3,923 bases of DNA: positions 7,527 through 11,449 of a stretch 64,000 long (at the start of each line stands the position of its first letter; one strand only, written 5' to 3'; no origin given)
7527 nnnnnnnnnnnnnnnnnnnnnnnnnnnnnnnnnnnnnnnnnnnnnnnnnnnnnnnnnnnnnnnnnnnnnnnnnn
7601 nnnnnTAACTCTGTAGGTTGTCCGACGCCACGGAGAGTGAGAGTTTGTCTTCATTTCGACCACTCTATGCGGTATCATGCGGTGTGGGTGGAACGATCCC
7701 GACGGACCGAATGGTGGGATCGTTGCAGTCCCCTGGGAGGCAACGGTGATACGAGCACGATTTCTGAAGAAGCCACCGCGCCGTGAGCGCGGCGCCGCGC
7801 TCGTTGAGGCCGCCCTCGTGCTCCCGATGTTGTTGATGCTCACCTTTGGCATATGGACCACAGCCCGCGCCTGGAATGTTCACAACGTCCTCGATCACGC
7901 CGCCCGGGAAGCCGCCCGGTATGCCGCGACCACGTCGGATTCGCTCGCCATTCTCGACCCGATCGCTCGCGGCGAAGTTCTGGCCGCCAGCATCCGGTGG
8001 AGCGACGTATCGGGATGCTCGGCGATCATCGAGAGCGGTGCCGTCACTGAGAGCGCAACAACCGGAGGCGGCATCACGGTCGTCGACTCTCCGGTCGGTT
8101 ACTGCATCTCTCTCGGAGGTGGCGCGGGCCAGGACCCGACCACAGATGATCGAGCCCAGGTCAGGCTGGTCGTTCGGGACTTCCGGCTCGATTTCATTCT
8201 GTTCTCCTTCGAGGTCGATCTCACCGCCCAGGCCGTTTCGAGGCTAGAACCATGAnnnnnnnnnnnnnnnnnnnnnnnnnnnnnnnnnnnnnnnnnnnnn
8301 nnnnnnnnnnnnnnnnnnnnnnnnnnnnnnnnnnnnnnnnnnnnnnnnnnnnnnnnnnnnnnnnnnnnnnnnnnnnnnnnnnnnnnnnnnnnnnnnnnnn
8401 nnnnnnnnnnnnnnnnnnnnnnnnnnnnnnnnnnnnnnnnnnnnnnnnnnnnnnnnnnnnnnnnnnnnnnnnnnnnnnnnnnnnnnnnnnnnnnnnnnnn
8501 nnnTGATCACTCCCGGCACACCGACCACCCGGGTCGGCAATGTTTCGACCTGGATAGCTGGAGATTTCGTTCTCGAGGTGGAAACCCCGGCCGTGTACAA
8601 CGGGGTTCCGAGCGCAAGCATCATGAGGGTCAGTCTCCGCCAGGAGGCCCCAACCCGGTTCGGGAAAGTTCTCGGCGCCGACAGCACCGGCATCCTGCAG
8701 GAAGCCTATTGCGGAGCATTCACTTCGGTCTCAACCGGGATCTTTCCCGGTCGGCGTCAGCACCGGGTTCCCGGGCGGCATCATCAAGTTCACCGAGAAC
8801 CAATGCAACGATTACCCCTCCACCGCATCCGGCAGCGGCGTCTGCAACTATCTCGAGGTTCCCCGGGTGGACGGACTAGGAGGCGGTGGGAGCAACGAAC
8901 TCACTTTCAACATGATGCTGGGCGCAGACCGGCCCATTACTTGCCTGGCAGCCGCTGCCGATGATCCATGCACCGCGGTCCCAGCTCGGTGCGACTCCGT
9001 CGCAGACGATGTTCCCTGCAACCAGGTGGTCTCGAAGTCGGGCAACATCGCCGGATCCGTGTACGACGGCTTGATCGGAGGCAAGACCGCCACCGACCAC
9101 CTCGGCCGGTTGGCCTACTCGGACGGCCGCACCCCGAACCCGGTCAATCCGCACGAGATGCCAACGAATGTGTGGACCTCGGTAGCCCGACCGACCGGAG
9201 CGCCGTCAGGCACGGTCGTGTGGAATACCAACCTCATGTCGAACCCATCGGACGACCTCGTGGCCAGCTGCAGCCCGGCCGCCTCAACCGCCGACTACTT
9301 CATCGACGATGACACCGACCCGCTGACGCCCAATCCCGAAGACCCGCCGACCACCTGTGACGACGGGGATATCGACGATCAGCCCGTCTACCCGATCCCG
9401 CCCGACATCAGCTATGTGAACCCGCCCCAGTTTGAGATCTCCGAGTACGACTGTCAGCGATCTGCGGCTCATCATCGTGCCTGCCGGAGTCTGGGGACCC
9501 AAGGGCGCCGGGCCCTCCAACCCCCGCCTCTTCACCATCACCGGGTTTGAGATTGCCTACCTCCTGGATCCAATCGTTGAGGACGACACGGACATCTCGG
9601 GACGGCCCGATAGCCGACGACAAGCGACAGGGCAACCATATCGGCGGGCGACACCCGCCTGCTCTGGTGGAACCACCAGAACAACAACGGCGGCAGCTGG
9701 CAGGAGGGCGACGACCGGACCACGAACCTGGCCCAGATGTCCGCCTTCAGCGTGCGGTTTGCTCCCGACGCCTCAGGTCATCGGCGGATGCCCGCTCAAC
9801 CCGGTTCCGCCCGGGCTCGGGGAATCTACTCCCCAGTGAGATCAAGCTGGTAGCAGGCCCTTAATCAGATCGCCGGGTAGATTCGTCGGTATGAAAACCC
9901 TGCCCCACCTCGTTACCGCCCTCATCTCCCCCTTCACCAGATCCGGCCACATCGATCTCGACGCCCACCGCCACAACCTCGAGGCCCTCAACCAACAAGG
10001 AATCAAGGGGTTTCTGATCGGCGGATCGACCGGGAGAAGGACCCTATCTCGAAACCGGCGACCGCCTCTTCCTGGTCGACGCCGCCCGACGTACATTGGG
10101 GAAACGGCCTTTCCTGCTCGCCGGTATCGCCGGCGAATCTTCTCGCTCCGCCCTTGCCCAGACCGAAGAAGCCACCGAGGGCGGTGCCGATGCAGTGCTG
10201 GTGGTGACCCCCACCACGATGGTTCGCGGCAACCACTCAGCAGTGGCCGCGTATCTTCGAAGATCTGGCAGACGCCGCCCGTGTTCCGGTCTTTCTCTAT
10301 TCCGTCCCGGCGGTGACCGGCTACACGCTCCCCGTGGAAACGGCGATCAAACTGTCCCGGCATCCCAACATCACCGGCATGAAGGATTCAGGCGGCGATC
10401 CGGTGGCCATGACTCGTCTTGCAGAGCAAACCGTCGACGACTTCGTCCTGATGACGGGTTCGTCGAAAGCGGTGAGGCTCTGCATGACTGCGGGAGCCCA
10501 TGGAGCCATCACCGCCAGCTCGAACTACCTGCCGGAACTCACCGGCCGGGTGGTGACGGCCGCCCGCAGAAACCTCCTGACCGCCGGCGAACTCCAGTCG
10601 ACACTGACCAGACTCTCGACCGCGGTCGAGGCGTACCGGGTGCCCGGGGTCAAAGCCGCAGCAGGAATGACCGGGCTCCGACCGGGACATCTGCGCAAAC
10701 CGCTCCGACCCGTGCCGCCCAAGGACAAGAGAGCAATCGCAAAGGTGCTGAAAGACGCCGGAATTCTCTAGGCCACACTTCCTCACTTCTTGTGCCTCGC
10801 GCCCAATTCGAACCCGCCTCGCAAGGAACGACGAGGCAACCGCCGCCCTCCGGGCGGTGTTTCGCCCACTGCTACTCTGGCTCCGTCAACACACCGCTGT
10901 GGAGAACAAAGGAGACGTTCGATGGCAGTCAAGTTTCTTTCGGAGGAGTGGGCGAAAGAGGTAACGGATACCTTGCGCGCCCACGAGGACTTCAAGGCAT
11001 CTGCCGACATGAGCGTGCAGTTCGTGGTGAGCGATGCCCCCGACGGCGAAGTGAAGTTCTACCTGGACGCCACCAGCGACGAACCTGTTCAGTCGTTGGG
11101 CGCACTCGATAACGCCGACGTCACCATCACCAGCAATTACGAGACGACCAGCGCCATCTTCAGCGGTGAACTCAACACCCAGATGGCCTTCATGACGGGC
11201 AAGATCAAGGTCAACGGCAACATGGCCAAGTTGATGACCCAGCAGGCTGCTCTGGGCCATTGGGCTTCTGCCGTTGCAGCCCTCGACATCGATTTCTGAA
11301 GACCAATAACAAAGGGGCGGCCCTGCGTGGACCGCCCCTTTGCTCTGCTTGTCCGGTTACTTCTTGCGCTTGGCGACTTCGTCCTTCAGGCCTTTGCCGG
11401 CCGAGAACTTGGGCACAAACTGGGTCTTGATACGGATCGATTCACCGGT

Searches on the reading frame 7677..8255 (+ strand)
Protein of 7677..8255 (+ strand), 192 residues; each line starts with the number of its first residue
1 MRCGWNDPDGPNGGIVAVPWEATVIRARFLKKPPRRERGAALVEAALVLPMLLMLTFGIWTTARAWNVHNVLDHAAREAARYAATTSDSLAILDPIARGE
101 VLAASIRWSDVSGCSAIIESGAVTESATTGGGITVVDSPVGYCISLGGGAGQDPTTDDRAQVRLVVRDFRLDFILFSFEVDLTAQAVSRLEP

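Call 41: search_protein_families(library=pfam, proteins=[window:7677-8255:+], max_evalue=0.01)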
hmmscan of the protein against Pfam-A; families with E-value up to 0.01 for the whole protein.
window:7677-8255:+ (192 aa): 2 families
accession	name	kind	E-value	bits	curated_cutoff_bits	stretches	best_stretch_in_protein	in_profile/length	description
PF07811.17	TadE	-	1.4e-15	57.5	22.9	1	39-81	1-43/43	TadE-like protein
PF13400.11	Tad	-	0.0012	19.5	22.3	1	39-84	1-45/47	Putative Flp pilus-assembly TadE/G-like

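Call 86: find_homologous_proteins(query=window:7677-8255:+, max_evalue=0.00001)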
Query window:7677-8255:+ (192 aa): 288 proteins with E <= 0.00001 among 1992 candidates; the best 120 are listed.
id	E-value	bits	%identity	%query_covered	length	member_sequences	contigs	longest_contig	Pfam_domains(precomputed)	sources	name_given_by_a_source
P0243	8.7e-100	350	97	88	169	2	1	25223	PF07811.18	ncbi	-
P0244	1.1e-94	333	83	97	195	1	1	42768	PF07811.18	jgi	jgi:Flp pilus assembly protein TadG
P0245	1.1e-90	320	89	88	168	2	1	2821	PF07811.18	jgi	jgi:Flp pilus assembly protein TadG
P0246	1.7e-90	320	88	88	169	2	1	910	PF07811.18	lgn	-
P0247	9.2e-90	317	87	90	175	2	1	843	PF07811.18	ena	-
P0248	2.8e-89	316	89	88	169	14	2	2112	PF07811.18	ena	-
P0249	3.9e-87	309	99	76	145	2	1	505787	PF07811.18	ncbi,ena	-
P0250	2.0e-86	306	84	88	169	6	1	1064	PF07811.18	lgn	-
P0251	2.1e-86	306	86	88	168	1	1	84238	PF07811.18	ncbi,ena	-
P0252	5.2e-83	295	73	100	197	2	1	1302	PF07811.18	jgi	-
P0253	2.8e-82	293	72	99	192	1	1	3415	PF07811.18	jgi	jgi:Flp pilus assembly protein TadG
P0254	1.1e-81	291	82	85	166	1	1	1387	PF07811.18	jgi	-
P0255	1.3e-81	291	81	88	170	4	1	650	PF07811.18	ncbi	-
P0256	1.9e-81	290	80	88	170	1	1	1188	PF07811.18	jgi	jgi:Flp pilus assembly protein TadG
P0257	5.7e-81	289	79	88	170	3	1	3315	PF07811.18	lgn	-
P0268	2.5e-48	182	56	85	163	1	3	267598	PF07811.18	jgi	jgi:Flp pilus assembly protein TadG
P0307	1.7e-40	157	53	82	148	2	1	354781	PF07811.18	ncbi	ncbi:MAG: TadE family protein [Acidimicrobiia bacterium]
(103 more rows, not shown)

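Call 87: find_encoding_contigs(protein=P0251, flank=10000, max_places=1)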
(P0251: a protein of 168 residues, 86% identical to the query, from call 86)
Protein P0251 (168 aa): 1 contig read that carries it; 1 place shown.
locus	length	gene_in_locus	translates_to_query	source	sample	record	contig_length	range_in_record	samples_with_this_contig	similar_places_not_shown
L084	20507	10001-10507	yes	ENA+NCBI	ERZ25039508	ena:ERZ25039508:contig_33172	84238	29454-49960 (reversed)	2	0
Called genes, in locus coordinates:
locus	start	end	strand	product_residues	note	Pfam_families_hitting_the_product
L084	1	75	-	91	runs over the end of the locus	PF02467:Whib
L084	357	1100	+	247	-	PF01127:Sdh_cyt (weak)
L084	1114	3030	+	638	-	PF00890:FAD_binding_2, PF01266:DAO (weak), PF03486:HI0933_like (faint), PF07992:Pyr_redox_2 (faint), PF01266:DAO (weak), PF02910:Succ_DH_flav_C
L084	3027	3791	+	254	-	PF13085:Fer2_3, PF12797:Fer4_2 (faint), PF00037:Fer4 (weak), PF12837:Fer4_6 (weak), PF12838:Fer4_7, PF13183:Fer4_8, PF13187:Fer4_9 (weak), PF13237:Fer4_10 (weak), +1 more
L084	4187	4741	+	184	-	PF07811:TadE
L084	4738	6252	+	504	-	PF13400:Tad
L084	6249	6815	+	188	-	PF07811:TadE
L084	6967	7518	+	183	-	PF07811:TadE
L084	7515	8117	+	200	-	PF07811:TadE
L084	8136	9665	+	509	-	PF13400:Tad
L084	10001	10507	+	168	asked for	PF07811:TadE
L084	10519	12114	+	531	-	-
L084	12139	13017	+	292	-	PF00701:DHDPS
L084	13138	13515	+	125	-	PF02036:SCP2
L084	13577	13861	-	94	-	PF00216:Bac_DNA_binding, PF18291:HU-HIG (weak)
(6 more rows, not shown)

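Call 88: find_encoding_contigs(protein=P0307, flank=10000, max_places=1)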
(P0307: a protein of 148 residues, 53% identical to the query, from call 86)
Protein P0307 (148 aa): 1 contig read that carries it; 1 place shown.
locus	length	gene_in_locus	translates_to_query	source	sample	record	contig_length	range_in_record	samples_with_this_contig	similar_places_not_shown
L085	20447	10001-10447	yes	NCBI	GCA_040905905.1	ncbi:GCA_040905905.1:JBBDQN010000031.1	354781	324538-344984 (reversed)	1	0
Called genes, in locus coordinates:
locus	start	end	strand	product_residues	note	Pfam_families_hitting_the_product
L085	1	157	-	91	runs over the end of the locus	PF02467:Whib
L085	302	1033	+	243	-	-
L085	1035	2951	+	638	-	PF00890:FAD_binding_2, PF01266:DAO, PF03486:HI0933_like (faint), PF07992:Pyr_redox_2 (faint), PF02910:Succ_DH_flav_C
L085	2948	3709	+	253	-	PF13085:Fer2_3, PF13237:Fer4_10, PF00037:Fer4 (weak), PF12797:Fer4_2 (weak), PF12837:Fer4_6 (weak), PF12838:Fer4_7, PF13183:Fer4_8, PF13187:Fer4_9 (weak), +1 more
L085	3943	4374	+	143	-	PF07811:TadE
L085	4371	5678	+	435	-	-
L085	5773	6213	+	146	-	PF07811:TadE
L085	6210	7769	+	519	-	-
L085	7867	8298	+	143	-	PF07811:TadE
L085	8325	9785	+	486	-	-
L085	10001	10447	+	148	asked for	PF07811:TadE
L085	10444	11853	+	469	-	PF13400:Tad (weak)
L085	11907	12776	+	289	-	PF00701:DHDPS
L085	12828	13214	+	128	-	PF02036:SCP2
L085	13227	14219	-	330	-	PF00056:Ldh_1_N, PF02866:Ldh_1_C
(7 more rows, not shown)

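Call 89: find_encoding_contigs(protein=P0268, flank=10000, max_places=1)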
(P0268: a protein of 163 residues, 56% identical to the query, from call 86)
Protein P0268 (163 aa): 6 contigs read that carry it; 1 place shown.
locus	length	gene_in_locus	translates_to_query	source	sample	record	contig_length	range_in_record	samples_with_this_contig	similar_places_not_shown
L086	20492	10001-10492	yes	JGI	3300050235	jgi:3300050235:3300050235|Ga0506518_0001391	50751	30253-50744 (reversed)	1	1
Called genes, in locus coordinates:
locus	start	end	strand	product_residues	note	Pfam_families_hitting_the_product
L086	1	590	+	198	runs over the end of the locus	?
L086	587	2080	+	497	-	-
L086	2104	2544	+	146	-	PF07811:TadE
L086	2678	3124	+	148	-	PF07811:TadE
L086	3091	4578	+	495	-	PF13400:Tad (weak)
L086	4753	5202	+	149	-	PF07811:TadE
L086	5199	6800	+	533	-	PF13400:Tad (faint)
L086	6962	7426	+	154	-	PF07811:TadE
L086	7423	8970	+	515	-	PF13400:Tad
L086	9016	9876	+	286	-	PF00701:DHDPS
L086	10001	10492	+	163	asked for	PF07811:TadE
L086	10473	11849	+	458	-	PF13400:Tad (weak)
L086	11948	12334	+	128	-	PF02036:SCP2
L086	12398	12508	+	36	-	-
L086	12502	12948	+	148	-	PF05305:DUF732 (faint)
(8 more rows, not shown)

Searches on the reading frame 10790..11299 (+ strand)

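Call 42: search_protein_families(library=pfam, proteins=[window:10790-11299:+], max_evalue=0.01)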
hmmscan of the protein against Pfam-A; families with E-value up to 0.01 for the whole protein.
window:10790-11299:+ (169 aa): 2 families
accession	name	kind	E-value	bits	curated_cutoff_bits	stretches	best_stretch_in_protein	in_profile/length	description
PF02036.22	SCP2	-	1.3e-12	48.4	21.3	1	64-154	12-99/101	SCP-2 sterol transfer family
PF14864.11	Alkyl_sulf_C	-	0.0029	18.3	27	1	106-151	64-109/125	Alkyl sulfatase C-terminal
